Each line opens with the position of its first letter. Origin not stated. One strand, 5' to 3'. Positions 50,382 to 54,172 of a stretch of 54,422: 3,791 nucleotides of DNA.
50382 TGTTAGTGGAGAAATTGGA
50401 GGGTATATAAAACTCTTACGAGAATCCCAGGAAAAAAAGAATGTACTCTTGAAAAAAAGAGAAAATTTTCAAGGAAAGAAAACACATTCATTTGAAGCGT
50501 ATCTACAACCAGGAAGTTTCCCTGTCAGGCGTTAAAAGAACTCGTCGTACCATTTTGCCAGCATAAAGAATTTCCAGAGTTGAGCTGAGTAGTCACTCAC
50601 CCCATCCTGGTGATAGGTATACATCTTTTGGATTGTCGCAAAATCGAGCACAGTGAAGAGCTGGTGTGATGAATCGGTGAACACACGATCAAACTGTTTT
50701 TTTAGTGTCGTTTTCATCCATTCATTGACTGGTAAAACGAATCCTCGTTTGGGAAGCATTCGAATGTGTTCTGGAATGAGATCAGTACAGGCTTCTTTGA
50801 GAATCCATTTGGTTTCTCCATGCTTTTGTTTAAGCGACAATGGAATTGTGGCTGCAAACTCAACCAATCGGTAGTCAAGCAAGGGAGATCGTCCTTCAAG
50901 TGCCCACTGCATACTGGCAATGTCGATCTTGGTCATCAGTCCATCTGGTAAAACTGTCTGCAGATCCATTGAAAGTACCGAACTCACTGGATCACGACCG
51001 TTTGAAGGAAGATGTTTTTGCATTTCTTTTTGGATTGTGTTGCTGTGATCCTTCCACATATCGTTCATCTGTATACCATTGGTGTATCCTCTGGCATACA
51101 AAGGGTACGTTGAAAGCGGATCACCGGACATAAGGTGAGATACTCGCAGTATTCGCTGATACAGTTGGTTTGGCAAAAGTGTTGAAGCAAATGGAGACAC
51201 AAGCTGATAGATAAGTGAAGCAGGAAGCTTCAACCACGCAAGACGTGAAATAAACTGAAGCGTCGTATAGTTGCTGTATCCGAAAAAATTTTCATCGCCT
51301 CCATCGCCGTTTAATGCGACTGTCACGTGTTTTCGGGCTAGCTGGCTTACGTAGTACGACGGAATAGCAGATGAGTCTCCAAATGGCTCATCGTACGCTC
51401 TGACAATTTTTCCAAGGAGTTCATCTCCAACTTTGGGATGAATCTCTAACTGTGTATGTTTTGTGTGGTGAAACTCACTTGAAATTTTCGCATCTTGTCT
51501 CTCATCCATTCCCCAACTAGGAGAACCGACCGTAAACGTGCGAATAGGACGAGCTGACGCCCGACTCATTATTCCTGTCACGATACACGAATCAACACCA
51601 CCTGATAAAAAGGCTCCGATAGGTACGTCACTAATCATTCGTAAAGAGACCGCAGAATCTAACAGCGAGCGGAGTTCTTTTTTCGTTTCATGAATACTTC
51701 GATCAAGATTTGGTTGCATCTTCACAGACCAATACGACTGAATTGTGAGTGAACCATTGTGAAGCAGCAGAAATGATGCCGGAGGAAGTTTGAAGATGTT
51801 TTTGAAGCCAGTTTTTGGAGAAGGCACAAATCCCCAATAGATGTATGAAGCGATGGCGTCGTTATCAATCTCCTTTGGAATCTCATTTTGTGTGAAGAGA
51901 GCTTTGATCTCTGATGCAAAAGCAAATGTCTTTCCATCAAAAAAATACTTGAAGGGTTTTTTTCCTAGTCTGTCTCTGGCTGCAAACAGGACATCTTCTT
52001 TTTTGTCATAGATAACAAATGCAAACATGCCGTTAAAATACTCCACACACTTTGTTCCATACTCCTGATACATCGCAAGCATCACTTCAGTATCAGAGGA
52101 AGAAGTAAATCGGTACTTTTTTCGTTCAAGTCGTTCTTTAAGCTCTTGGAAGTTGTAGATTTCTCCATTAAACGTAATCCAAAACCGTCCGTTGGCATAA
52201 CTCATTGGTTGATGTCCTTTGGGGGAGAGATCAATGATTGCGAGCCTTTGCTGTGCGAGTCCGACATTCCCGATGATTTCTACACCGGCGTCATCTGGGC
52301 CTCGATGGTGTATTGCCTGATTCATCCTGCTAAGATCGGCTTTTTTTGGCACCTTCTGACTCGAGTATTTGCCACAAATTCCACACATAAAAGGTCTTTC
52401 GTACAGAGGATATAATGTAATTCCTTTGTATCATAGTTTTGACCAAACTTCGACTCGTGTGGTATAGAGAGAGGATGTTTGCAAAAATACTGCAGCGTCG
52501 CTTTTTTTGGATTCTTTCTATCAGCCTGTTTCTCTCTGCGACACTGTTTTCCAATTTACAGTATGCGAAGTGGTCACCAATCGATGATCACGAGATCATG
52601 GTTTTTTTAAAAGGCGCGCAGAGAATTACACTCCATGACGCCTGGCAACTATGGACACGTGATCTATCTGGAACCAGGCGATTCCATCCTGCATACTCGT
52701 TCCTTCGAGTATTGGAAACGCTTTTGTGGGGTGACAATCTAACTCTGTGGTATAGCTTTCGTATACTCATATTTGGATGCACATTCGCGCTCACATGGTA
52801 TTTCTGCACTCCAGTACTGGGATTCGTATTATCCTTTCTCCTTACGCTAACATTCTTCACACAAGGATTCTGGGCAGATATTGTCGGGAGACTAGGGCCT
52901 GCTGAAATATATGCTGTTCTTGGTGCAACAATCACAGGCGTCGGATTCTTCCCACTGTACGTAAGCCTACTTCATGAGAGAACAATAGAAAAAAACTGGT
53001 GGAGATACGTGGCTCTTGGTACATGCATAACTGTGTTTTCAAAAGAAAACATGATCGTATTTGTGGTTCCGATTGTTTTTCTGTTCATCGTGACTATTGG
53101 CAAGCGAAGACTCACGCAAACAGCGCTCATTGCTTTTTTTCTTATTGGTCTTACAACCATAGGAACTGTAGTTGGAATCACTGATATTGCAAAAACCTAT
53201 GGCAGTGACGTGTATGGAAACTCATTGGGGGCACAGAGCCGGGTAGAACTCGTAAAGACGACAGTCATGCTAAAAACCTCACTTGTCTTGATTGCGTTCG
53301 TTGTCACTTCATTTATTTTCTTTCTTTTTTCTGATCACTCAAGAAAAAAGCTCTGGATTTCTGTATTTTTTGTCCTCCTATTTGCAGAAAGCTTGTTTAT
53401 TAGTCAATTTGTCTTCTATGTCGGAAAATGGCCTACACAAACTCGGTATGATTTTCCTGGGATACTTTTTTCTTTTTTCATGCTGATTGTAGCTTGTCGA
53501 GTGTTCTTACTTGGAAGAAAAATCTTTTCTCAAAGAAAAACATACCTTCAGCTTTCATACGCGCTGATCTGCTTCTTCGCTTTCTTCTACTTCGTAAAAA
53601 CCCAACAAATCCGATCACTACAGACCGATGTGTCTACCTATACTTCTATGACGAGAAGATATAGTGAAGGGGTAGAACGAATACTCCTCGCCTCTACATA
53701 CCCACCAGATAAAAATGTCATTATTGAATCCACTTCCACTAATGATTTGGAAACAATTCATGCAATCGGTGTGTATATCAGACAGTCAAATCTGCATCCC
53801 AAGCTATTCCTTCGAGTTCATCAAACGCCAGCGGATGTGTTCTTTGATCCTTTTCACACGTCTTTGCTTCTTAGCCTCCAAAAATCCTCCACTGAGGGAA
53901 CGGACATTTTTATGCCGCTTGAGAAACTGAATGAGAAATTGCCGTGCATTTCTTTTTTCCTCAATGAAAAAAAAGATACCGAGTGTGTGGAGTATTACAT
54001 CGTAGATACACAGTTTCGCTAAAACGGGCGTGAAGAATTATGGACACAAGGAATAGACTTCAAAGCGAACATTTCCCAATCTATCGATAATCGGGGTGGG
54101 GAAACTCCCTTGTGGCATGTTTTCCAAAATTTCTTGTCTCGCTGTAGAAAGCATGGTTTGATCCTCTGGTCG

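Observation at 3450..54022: Exceptionally GT-C-rich glycosylation island lacking the canonical O-antigen/capsule machinery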

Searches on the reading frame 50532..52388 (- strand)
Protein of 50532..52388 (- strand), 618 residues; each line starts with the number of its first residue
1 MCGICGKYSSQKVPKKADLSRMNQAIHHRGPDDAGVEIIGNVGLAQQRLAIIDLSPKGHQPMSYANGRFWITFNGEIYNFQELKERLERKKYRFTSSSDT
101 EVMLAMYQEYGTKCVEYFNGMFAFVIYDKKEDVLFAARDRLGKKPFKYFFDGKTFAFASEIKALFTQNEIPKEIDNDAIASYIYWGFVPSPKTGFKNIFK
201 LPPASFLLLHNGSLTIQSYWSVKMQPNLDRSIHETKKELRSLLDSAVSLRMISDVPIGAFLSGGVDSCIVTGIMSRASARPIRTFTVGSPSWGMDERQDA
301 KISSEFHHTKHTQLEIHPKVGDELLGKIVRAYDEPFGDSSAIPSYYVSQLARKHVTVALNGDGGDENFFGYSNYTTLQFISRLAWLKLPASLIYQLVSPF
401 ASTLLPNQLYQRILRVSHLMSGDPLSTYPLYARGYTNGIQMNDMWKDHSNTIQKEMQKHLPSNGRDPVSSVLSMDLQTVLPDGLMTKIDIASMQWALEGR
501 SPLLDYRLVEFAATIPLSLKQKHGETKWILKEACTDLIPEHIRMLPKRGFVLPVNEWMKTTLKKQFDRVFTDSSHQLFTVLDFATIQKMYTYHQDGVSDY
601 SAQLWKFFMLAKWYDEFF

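Call 9: search_protein_families(library=pfam, proteins=[window:50532-52388:-], max_evalue=0.01)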
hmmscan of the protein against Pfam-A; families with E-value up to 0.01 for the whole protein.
window:50532-52388:- (618 aa): 4 families
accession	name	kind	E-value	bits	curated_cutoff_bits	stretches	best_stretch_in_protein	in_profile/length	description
PF00733.27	Asn_synthase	-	6.5e-89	299.5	21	1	238-614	1-353/354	Asparagine synthase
PF13537.11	GATase_7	-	2.2e-45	154.1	25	1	47-165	2-122/123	Glutamine amidotransferase domain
PF13522.11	GATase_6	-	8e-41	139.5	27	1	31-160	1-130/130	Glutamine amidotransferase domain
PF12481.13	DUF3700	-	6.8e-05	22.9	27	1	112-151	123-162/228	Aluminium induced protein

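Call 13: find_encoding_contigs(protein=window:50532-52388:-, flank=10000, max_places=4)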
Protein window:50532-52388:- (618 aa): no gene with exactly this product is on record in the collection.

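Call 87: search_protein_families(library=ncbifam, proteins=[window:50532-52388:-], max_evalue=0.00001)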
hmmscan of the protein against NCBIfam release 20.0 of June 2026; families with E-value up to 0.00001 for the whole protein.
window:50532-52388:- (618 aa): 9 families
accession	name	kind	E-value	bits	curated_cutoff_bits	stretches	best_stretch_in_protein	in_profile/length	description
TIGR03108.1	eps_aminotran_1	hypoth_equivalog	7e-153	510.6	816.9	1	1-612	1-623/628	XrtA/PEP-CTERM system amidotransferase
TIGR01536.1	asn_synth_AEB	equivalog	4.4e-140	468.1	267.1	1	2-550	1-517/517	asparagine synthase (glutamine-hydrolyzing)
TIGR03104.1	trio_amidotrans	equivalog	8.5e-111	371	570.1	2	1-378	1-387/589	N-acetylglutaminylglutamine amidotransferase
NF033535.1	lass_lactam_cya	exception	8.6e-81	272.4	525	2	1-377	1-386/668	lasso peptide isopeptide bond-forming cyclase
NF006949.0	PRK09431.1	equivalog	3.7e-80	270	499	3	1-168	1-169/554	asparagine synthase B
NF033561.1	macrolact_Ik_Al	subfamily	1.9e-12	46.6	300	1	191-369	151-332/561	albusnodin/ikarugamycin family macrolactam cyclase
TIGR01134.1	purF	equivalog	6.3e-11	42.3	350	1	59-174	84-209/432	amidophosphoribosyltransferase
NF001484.0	PRK00331.1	subfamily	2.7e-10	39.3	381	1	61-179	87-213/601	isomerizing glutamine--fructose-6-phosphate transaminase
TIGR01135.1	glmS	equivalog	5.7e-08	31.7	418.05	1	61-169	86-202/607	glutamine--fructose-6-phosphate transaminase (isomerizing)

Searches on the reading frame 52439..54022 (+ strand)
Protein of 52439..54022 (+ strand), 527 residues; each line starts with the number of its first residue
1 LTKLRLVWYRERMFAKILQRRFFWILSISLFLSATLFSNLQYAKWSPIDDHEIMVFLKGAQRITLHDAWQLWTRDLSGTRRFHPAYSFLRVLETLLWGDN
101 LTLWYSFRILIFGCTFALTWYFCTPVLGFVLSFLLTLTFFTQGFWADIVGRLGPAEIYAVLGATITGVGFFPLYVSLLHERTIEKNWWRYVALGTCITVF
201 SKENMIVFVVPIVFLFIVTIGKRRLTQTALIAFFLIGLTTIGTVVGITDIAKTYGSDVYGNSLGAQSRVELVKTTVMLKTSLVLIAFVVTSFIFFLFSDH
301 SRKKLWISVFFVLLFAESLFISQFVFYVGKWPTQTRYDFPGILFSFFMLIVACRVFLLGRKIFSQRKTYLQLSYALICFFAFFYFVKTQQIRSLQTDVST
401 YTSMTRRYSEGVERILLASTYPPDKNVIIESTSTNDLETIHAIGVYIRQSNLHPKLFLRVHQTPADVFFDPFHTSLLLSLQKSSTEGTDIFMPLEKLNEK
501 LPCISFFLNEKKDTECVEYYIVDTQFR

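Call 9: search_protein_families(library=pfam, proteins=[window:52439-54022:+], max_evalue=0.01)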
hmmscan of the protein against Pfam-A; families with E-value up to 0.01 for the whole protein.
window:52439-54022:+ (527 aa): 0 families

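Call 11: find_encoding_contigs(protein=window:52439-54022:+, flank=10000, max_places=4)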
Protein window:52439-54022:+ (527 aa): no gene with exactly this product is on record in the collection.

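Call 20: search_protein_families(library=ncbifam, proteins=[window:52439-54022:+], max_evalue=0.1)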
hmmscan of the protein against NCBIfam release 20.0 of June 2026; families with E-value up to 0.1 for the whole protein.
window:52439-54022:+ (527 aa): 0 families

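Call 50: find_homologous_proteins(query=window:52439-54022:+)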
Query window:52439-54022:+ (527 aa): 18 proteins with E <= 0.001 among 8000 candidates.
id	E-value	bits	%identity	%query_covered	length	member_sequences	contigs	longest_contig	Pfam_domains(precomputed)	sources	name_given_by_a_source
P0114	0.0e+0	1150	100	98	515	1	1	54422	-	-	-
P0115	3.2e-98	348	38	95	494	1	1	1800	-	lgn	-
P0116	2.8e-54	203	30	93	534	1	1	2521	-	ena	-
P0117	1.1e-44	171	29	93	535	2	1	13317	-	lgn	-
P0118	2.3e-44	170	28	90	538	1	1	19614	-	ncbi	-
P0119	2.8e-42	163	28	98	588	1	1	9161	-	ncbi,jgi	jgi:hypothetical protein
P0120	3.0e-41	160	28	91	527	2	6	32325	-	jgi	jgi:hypothetical protein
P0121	1.2e-39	155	26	91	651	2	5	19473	-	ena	-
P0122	3.7e-38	150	26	95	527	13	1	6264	-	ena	-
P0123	4.5e-37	146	26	92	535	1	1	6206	-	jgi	jgi:hypothetical protein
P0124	1.6e-35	141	28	94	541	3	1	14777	-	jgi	jgi:hypothetical protein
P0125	2.4e-35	141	26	99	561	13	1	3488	-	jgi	jgi:hypothetical protein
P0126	4.8e-29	120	26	90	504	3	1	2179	-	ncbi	-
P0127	2.3e-28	118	26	96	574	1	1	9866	-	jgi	jgi:hypothetical protein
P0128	5.3e-26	110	24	98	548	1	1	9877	-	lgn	-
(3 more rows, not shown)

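Call 52: search_protein_families(library=pfam, alignment_id=A3, max_evalue=0.01)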
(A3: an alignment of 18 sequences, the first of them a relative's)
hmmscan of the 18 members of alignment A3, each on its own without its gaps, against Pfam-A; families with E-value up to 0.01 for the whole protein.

A. member 1, P0114 (515 aa): 0 families

B. families by the number of members that match (of 18 scanned): 0 families

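Call 54: search_solved_structures(query=A3, max_evalue=10)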
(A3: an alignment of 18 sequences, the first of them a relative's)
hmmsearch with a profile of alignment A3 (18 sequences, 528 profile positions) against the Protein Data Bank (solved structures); distinct sequences matched with E-value up to 10: 2.
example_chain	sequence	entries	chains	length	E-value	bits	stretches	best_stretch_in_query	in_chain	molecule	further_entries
8pek_A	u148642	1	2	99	0.68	11.7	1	423-457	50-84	Biopolymer transport protein ExbD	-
7ajq_F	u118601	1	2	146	1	11.1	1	423-457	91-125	Biopolymer transport protein ExbD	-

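Call 69: predict_structure(alignment_id=A3)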
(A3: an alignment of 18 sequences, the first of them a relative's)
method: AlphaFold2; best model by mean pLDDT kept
length: 515 residues; sequences in the alignment: 18
mean_pLDDT: 86.2   pTM: 0.86
mean pLDDT of the five models: 86.2, 84.6, 83.1, 82.6, 82.5
residues with pLDDT >= 90: 208; 70-90: 273; 50-70: 31; < 50: 3
segments of 3 or more residues with pLDDT < 50: none
pLDDT, mean of each block of 10 residues (from residue 1): 69 96 95 87 88 90 72 88 94 95 94 89 90 89 90 91 88 92 94 89 94 95 96 87 71 78 81 83 84 85 85 82 80 84 75 76 85 82 92 91 86 90 88 83 84 63 87 91 89 89 87 65
secondary structure, 60 per line:
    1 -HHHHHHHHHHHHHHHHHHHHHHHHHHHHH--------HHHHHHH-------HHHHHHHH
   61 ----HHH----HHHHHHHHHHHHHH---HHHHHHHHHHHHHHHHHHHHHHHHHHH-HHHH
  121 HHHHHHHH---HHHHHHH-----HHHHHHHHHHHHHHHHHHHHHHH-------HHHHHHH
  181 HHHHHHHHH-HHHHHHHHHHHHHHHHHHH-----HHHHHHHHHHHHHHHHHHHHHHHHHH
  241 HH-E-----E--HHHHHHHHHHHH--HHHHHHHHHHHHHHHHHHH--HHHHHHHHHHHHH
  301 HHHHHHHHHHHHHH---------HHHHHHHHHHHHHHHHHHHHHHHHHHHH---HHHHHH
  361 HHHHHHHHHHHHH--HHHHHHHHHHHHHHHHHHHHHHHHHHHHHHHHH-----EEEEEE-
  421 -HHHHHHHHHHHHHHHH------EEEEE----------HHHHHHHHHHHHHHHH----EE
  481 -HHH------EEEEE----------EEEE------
elements in order: H2-30 H39-45 H53-60 H72-85 H89-115 H117-128 H132-138 H144-166 H174-189 H191-209 H215-242 H253-264 H267-285 H288-314 H324-351 H355-373 H376-408 E414-419 H422-437 E444-448 H459-474 E491-495 E506-509

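Call 71: fold_search(model_id=the predicted structure, library=pdb)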
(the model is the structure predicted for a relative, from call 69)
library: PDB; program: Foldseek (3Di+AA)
matches with E <= 10: 412; with E <= 0.001: 2
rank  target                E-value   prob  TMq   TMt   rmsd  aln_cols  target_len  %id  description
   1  8b6l_I                4.6e-04  1.00  0.42  0.34  17.2       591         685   11  Subtomogram average of the human Sec61-TRAP-OSTA-translocon (released 2022-12-07)
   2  7oci_F                5.2e-04  1.00  0.44  0.37  11.7       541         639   12  Cryo-EM structure of yeast Ost6p containing oligosaccharyltransferase complex (released 2022-02-16)
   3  8age_A                1.1e-03  1.00  0.48  0.41  10.5       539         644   12  Structure of yeast oligosaccharylransferase complex with acceptor peptide bound (released 2022-12-07)
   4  6s7o_A                1.4e-03  1.00  0.46  0.38  10.4       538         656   11  Cryo-EM structure of human oligosaccharyltransferase complex OST-A (released 2019-12-18)
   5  8agb_A                2.3e-03  1.00  0.44  0.38  10.4       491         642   13  Structure of yeast oligosaccharylransferase complex with lipid-linked oligosaccharide bound (released 2022-12-07)
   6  8pn9_A                2.7e-03  1.00  0.45  0.37  12.3       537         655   12  Structure of human oligosaccharyltransferase OST-A complex bound to NGI-1 (released 2024-05-08)
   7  7zli_A                4.0e-03  1.00  0.45  0.37  10.8       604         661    9  Cryo-EM structure of C-mannosyltransferase CeDPY19, in complex with Dol25-P-Man and bound to CMT2-Fab and anti-Fab nan (released 2023-01-11)
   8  9n9j_I                4.0e-03  1.00  0.42  0.33  17.1       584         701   12  Structure of a GRP94 folding intermediate engaged with a CCDC134- and FKBP11-bound secretory translocon (released 2025-11-19)
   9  7zlh_A                4.4e-03  1.00  0.45  0.37  11.4       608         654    8  Cryo-EM structure of C-mannosyltransferase CeDPY19, in apo state, bound to CMT2-Fab and anti-Fab nanobody (released 2023-01-11)
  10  9s6t_A                4.6e-03  1.00  0.33  0.35  11.8       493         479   14  Ternary cryo-EM structure of chicken ALG12 with Dol25-PP-GlcNAc2Man7, Dol25-P-Man, and Fab (released 2026-03-18)
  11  7zlg_A                5.6e-03  1.00  0.48  0.39  10.6       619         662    9  Cryo-EM structure of C-mannosyltransferase CeDPY19, in complex with acceptor peptide and bound to CMT2-Fab and anti-Fa (released 2023-01-11)
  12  6s7t_A                8.2e-03  1.00  0.45  0.35   9.8       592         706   11  Cryo-EM structure of human oligosaccharyltransferase complex OST-B (released 2019-12-18)
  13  8if8_C                9.2e-03  1.00  0.38  0.34  13.3       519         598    9  Arabinosyltransferase AftA (released 2023-05-31)
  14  6gxc_A                1.8e-02  1.00  0.45  0.35   8.7       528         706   10  Bacterial oligosaccharyltransferase PglB in complex with an inhibitory peptide and a reactive lipid-linked oligosaccha (released 2018-11-14)
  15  6c26_A                2.3e-02  1.00  0.47  0.39  11.1       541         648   11  The Cryo-EM structure of a eukaryotic oligosaccharyl transferase complex (released 2018-01-31)
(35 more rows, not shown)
